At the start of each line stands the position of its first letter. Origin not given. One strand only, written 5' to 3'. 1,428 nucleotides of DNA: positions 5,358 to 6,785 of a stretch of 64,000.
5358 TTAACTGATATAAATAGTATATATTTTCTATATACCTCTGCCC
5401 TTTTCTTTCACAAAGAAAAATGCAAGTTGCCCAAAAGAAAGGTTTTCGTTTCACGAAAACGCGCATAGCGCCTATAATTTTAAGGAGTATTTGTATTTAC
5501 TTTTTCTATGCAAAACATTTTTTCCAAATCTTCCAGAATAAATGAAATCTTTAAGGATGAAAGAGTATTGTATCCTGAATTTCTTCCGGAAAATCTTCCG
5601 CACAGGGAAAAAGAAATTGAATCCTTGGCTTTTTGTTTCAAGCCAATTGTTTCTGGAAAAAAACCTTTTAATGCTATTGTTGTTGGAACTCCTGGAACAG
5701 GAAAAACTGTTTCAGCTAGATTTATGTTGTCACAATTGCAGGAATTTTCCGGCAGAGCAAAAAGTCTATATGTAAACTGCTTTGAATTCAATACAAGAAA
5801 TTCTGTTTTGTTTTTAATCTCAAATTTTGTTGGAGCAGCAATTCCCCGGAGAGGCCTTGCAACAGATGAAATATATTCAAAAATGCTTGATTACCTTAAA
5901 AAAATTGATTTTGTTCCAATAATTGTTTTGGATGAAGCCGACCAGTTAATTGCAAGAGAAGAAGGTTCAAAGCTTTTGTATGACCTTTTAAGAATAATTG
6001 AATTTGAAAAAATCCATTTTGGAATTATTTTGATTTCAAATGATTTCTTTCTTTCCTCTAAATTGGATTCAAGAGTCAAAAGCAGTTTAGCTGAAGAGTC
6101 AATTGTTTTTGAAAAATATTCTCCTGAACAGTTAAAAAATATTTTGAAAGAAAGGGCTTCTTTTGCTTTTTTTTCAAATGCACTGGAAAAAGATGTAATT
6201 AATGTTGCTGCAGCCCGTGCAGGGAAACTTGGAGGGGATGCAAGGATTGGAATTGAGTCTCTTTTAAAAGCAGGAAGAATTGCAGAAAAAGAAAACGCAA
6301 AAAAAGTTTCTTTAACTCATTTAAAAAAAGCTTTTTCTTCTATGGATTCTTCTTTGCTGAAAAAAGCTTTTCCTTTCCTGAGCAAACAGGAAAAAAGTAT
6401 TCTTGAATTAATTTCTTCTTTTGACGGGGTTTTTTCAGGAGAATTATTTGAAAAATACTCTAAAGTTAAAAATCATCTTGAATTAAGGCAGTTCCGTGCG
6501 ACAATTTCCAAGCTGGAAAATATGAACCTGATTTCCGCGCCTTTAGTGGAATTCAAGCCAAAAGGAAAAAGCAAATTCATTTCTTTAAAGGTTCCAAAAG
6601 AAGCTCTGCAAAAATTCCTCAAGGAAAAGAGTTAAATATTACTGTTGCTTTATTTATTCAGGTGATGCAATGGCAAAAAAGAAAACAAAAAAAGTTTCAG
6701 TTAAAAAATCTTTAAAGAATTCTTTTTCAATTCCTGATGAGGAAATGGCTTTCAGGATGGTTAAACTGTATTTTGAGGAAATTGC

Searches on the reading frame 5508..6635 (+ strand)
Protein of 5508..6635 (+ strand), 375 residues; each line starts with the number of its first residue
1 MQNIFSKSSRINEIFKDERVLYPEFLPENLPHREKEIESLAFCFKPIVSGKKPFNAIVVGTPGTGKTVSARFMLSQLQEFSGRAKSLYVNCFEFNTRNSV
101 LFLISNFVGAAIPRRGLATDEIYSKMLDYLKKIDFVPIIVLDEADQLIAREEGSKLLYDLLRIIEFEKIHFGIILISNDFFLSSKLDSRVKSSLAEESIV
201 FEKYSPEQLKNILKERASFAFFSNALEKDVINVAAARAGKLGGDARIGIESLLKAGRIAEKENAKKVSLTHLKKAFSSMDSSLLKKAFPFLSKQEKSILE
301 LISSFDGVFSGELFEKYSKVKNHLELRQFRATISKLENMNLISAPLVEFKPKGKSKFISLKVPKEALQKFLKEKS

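Call 79: search_protein_families(library=pfam, proteins=[window:5508-6635:+], max_evalue=1e-8)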
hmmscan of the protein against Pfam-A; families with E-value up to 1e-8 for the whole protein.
window:5508-6635:+ (375 aa): 3 families
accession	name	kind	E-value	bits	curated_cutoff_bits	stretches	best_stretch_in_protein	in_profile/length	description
PF22703.2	Cdc6_lid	-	3e-17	62.7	27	1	211-276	2-67/68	Cdc6 AAA+ ATPase-type lid domain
PF13401.12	AAA_22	-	5.8e-14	53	27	1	56-176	8-121/130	AAA domain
PF13191.12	AAA_16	-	8.6e-09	36.5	32.6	0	30-166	2-161/167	AAA ATPase domain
